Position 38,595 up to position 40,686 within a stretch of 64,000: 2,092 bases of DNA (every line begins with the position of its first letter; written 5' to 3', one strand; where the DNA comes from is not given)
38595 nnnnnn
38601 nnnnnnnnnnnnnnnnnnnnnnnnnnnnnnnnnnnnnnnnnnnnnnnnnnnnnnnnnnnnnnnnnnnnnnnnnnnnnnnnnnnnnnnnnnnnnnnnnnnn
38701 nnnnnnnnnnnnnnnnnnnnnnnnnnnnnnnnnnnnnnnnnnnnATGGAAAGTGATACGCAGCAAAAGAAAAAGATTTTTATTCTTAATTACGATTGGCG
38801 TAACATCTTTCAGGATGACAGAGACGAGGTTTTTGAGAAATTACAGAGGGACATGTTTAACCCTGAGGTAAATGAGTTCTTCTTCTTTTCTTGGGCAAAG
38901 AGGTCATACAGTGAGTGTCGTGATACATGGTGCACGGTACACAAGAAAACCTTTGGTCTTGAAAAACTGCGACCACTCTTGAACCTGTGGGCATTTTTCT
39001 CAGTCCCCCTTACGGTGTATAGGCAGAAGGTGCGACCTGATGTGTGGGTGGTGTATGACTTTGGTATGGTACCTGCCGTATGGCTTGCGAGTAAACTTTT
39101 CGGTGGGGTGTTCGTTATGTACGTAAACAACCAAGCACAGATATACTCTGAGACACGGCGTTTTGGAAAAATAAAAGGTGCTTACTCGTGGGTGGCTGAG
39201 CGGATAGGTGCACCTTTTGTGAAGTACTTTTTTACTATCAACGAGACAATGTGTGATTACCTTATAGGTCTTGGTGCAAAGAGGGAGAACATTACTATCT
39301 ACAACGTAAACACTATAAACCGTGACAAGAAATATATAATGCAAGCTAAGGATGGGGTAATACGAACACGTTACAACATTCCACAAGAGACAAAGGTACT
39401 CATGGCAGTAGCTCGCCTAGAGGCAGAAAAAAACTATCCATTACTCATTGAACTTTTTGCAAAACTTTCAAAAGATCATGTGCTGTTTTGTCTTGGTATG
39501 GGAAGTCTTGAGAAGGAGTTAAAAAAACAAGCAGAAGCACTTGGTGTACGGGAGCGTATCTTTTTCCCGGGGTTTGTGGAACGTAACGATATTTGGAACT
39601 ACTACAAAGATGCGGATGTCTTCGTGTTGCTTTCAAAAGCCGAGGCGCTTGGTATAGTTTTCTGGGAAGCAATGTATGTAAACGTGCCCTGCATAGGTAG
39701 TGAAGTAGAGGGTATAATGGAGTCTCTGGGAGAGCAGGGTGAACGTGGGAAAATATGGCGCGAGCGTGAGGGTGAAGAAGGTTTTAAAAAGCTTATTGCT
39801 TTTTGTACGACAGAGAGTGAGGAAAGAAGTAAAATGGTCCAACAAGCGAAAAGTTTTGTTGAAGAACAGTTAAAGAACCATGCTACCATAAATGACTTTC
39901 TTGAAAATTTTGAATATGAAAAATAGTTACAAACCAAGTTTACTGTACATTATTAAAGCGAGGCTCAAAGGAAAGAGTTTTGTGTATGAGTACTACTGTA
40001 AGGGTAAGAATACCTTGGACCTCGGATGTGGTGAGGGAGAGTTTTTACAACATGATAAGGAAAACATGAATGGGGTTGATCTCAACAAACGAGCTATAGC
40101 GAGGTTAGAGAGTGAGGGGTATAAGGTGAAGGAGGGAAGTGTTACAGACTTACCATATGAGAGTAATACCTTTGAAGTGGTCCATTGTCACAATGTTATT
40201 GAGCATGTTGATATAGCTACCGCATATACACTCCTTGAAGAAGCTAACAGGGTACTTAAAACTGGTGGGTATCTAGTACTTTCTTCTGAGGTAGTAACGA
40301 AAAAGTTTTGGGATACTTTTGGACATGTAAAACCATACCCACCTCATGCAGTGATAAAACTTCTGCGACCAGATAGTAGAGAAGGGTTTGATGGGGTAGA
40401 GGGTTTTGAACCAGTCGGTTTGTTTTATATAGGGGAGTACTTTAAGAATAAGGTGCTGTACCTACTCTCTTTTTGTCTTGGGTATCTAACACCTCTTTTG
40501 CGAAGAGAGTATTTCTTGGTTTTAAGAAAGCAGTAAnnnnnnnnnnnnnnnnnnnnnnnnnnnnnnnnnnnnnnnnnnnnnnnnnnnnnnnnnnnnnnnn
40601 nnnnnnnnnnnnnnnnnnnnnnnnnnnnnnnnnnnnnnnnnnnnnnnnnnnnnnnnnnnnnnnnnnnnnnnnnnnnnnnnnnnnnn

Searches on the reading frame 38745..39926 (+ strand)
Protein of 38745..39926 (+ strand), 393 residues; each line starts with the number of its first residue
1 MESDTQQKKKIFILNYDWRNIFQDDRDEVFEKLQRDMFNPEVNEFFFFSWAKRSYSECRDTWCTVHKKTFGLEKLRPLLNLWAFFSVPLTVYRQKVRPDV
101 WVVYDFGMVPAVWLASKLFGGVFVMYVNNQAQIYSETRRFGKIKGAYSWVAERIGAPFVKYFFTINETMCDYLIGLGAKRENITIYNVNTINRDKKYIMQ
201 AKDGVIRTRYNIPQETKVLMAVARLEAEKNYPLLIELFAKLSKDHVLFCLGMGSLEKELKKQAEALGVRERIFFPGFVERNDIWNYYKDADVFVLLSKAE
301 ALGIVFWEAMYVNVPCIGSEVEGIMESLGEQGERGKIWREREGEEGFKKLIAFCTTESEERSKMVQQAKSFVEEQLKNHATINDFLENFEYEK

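Call 8: search_protein_families(library=pfam, proteins=[window:38745-39926:+], max_evalue=0.001)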
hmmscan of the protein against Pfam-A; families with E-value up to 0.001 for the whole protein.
window:38745-39926:+ (393 aa): 4 families
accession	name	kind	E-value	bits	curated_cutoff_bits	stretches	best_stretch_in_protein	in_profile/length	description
PF00534.26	Glycos_transf_1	-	1.5e-33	116.2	26.4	1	207-370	6-171/172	Glycosyl transferases group 1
PF13692.12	Glyco_trans_1_4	-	1.9e-21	77.2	27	1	217-338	2-124/142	Glycosyl transferases group 1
PF20706.3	GT4-conflict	-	7e-05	22.4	26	1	279-332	271-324/385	Family 4 Glycosyltransferase in conflict systems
PF13579.12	Glyco_trans_4_4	-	0.00048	20.9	29.7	1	81-185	60-154/158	Glycosyl transferase 4-like domain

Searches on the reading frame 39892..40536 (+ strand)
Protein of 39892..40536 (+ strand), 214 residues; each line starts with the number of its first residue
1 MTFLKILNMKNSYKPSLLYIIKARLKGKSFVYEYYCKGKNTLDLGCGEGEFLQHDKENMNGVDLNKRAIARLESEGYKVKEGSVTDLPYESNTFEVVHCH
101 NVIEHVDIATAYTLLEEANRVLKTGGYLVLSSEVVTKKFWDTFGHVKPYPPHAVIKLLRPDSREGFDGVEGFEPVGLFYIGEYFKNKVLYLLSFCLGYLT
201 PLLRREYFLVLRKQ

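Call 8: search_protein_families(library=pfam, proteins=[window:39892-40536:+], max_evalue=0.001)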
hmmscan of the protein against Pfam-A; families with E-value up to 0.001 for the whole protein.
window:39892-40536:+ (214 aa): 10 families
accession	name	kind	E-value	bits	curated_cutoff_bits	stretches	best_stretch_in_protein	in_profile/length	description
PF08241.18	Methyltransf_11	-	3.4e-17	63.3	21.2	1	42-130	1-95/95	Methyltransferase domain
PF13649.12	Methyltransf_25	-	1.2e-13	51.9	27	1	42-126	2-97/97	Methyltransferase domain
PF13847.12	Methyltransf_31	-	2e-13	50.7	27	1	37-137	3-116/145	Methyltransferase domain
PF13489.12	Methyltransf_23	-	1.5e-11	44.8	27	1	37-131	22-117/164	Methyltransferase domain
PF08242.18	Methyltransf_12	-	1.8e-09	38.7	30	1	42-128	1-98/98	Methyltransferase domain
PF03141.22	Methyltransf_29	-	3.7e-07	29.5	23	1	85-138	173-225/506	Putative S-adenosyl-L-methionine-dependent methyltransferase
PF07021.18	MetW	-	1.4e-05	25.3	21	1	31-121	7-101/193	Methionine biosynthesis protein MetW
PF05219.18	DREV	-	3.6e-05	23.5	26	1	36-132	93-188/265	DREV methyltransferase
PF05148.21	Methyltransf_8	-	7e-05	23.2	27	1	41-131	76-157/219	Hypothetical methyltransferase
PF01209.24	Ubie_methyltran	-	0.00067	19.5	20.1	1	36-130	46-151/233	ubiE/COQ5 methyltransferase family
